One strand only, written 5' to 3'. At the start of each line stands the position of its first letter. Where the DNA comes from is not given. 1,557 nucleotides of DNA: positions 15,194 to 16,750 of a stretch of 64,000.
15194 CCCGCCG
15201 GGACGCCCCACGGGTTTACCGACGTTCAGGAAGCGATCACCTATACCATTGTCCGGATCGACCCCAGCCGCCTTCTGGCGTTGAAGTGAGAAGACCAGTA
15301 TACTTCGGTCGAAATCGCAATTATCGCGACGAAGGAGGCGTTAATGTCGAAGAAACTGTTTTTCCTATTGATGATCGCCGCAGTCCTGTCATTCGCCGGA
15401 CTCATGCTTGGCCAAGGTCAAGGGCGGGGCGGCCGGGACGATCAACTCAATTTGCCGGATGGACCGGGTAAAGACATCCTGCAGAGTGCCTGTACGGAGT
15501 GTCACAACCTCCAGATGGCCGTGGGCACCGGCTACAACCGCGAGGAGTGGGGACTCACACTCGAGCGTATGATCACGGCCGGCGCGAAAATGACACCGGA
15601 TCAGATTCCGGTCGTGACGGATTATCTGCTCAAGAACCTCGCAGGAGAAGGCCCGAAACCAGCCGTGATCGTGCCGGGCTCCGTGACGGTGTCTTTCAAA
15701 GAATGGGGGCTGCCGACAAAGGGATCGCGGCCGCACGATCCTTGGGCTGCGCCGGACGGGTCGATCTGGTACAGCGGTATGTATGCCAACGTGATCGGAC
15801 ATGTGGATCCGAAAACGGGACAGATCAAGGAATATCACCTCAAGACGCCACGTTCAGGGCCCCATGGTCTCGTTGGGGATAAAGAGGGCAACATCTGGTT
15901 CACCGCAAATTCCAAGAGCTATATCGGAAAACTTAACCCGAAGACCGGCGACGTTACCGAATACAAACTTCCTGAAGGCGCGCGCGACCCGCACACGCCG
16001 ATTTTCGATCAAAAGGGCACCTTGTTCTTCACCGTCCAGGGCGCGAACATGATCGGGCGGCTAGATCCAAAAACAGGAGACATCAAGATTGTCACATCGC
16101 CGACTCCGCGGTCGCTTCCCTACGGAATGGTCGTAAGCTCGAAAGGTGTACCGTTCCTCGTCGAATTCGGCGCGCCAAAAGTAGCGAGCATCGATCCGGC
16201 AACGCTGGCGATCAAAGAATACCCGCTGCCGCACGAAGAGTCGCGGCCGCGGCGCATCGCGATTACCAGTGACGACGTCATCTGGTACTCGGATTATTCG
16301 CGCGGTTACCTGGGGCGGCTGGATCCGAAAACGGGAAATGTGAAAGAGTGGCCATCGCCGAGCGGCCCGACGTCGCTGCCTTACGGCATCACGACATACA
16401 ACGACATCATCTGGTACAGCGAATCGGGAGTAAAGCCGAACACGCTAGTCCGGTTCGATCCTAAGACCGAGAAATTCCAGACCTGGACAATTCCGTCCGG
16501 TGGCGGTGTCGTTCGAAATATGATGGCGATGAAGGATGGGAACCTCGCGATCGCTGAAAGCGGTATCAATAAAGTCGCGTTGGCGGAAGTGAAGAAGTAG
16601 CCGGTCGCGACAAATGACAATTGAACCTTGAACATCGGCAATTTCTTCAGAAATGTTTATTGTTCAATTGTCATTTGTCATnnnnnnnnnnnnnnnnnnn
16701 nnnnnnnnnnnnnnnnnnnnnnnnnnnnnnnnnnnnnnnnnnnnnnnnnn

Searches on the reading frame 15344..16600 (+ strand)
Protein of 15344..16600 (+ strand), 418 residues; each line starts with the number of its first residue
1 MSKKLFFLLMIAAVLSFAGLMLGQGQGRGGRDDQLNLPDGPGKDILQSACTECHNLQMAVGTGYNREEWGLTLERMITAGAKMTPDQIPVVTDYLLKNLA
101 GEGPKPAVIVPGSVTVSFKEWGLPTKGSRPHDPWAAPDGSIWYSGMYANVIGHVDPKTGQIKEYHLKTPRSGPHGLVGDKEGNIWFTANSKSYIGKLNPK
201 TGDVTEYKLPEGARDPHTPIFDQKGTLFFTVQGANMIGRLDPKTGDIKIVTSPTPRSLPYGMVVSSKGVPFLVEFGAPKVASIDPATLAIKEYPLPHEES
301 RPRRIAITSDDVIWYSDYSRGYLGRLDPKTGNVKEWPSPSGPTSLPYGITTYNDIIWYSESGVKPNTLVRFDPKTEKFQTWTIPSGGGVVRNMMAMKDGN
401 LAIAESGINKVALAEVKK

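Call 76: search_protein_families(library=pfam, proteins=[window:15344-16600:+], max_evalue=0.00001)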
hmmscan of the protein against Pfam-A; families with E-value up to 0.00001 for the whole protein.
window:15344-16600:+ (418 aa): 4 families
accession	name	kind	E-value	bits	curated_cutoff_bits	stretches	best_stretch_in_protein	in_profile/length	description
PF24684.1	Vgb_lyase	-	1.3e-52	178.9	50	2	117-350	44-271/290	Virginiamycin B lyase family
PF08450.18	SGL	-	5.5e-09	36.4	26.3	0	166-231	177-244/246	SMP-30/Gluconolactonase/LRE-like region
PF16819.11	DUF5074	-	1.1e-08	34.9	27.2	0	173-213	184-227/353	Domain of unknown function (DUF5074)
PF21959.2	DUF6923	-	2.6e-07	31.1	27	0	309-348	140-178/234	Repeat of unknown function (DUF6923)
